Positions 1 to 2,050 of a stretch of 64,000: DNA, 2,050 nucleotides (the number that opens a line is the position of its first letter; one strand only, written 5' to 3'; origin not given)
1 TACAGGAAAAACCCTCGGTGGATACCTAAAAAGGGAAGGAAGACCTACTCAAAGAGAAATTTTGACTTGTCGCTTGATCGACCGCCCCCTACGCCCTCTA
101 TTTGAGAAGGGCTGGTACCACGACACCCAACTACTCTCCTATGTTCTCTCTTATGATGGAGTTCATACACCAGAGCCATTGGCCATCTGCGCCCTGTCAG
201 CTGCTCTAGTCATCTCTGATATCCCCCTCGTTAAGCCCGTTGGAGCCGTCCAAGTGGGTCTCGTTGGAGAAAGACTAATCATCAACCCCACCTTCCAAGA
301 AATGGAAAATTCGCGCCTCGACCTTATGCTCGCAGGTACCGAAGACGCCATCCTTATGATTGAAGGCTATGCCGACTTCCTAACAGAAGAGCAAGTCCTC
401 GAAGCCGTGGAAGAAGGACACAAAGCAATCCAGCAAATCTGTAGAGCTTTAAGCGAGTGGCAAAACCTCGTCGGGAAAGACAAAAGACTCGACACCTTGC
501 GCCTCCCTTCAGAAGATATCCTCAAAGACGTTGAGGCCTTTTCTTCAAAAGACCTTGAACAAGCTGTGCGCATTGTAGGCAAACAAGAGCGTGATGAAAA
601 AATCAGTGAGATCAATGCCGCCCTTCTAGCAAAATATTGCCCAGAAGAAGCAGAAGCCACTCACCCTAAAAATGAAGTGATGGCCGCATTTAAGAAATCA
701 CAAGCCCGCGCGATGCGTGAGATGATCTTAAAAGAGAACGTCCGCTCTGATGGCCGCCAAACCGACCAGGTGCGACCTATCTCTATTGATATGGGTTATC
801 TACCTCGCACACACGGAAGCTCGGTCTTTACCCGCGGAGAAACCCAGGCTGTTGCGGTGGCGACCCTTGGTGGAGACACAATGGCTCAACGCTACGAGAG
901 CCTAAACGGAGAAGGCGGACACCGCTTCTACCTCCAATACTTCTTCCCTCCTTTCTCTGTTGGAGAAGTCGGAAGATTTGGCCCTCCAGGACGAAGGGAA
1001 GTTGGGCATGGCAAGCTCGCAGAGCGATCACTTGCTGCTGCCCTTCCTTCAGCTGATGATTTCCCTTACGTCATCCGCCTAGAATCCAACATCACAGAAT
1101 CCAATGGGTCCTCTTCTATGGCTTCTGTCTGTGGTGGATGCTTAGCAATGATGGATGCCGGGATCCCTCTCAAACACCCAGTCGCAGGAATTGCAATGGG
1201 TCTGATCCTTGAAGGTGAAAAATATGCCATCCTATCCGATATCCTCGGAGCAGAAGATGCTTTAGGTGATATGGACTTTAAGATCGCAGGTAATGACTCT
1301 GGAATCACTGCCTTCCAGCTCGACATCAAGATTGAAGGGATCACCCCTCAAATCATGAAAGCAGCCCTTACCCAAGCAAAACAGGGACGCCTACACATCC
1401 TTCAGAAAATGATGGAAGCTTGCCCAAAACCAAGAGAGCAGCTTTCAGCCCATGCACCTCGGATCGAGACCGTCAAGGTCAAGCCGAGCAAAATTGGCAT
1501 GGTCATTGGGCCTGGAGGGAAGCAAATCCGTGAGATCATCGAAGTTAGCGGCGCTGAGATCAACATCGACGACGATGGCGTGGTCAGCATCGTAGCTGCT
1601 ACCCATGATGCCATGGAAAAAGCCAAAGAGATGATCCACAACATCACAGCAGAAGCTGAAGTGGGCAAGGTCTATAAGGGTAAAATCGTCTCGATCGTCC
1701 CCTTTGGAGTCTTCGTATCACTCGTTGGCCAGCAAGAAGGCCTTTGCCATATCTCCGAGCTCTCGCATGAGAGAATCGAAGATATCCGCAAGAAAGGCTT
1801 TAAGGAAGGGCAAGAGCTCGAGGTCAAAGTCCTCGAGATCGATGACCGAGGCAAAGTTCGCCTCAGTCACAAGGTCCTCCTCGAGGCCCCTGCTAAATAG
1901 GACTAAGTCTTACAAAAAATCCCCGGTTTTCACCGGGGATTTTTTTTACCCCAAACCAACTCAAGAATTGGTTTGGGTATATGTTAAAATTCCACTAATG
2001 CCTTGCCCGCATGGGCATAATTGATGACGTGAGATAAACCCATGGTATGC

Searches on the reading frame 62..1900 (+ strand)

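Call 35: search_protein_families(library=ncbifam, proteins=[window:62-1900:+], max_evalue=1e-10)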
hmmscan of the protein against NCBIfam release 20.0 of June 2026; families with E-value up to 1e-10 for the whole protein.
window:62-1900:+ (612 aa): 17 families
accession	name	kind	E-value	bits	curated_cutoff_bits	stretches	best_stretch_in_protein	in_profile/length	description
TIGR03591.1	polynuc_phos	equivalog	8e-251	834.3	525.05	1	1-605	81-688/689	polyribonucleotide nucleotidyltransferase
NF008805.1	PRK11824.1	equivalog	2.5e-246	819.4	471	1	1-604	85-681/683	polyribonucleotide nucleotidyltransferase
TIGR02696.1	pppGpp_PNP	exception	1.4e-155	519.6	1106.75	1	1-601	94-718/720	guanosine pentaphosphate synthetase I/polyribonucleotide nucleotidyltransferase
TIGR02065.1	ECX1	equivalog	3.1e-30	105.2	318.7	1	221-453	2-225/230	exosome complex exonuclease Rrp41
NF040579.1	S1_dom_CvfD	subfamily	7.1e-17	61.7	117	1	533-608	2-77/113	CvfD/Ygs/GSP13 family RNA-binding post-transcriptional regulator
NF000907.0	PRK00087.1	equivalog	2.1e-16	59.3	624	1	500-610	442-553/671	bifunctional 4-hydroxy-3-methylbut-2-enyl diphosphate reductase/30S ribosomal protein S1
NF005208.0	PRK06676.1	equivalog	2.8e-16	59.5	368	1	518-610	177-268/391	30S ribosomal protein S1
NF005973.0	PRK08059.1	equivalog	3.4e-16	59.5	148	1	530-610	3-83/123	S1 domain-containing post-transcriptional regulator GSP13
NF004952.0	PRK06299.1-2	equivalog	6.2e-16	57.8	524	1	526-602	295-372/580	30S ribosomal protein S1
NF006363.0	PRK08582.1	equivalog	7.2e-15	55.4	171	1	533-606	4-76/140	S1 domain-containing RNA-binding protein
NF004473.0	PRK05807.1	equivalog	1.6e-13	51.2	178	1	533-604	4-73/136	S1 domain-containing RNA-binding protein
TIGR00717.1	rpsA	equivalog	2.9e-13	49.2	577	1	527-610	265-349/516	30S ribosomal protein S1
NF004956.0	PRK06299.1-6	equivalog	1e-11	44.2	711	1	526-610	277-362/554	30S ribosomal protein S1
TIGR01966.1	RNasePH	equivalog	1.3e-11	44.1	141.5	0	228-411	1-191/236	ribonuclease PH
NF010379.0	PRK13806.1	equivalog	1.3e-11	43.8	648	1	515-599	182-266/491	30S ribosomal protein S1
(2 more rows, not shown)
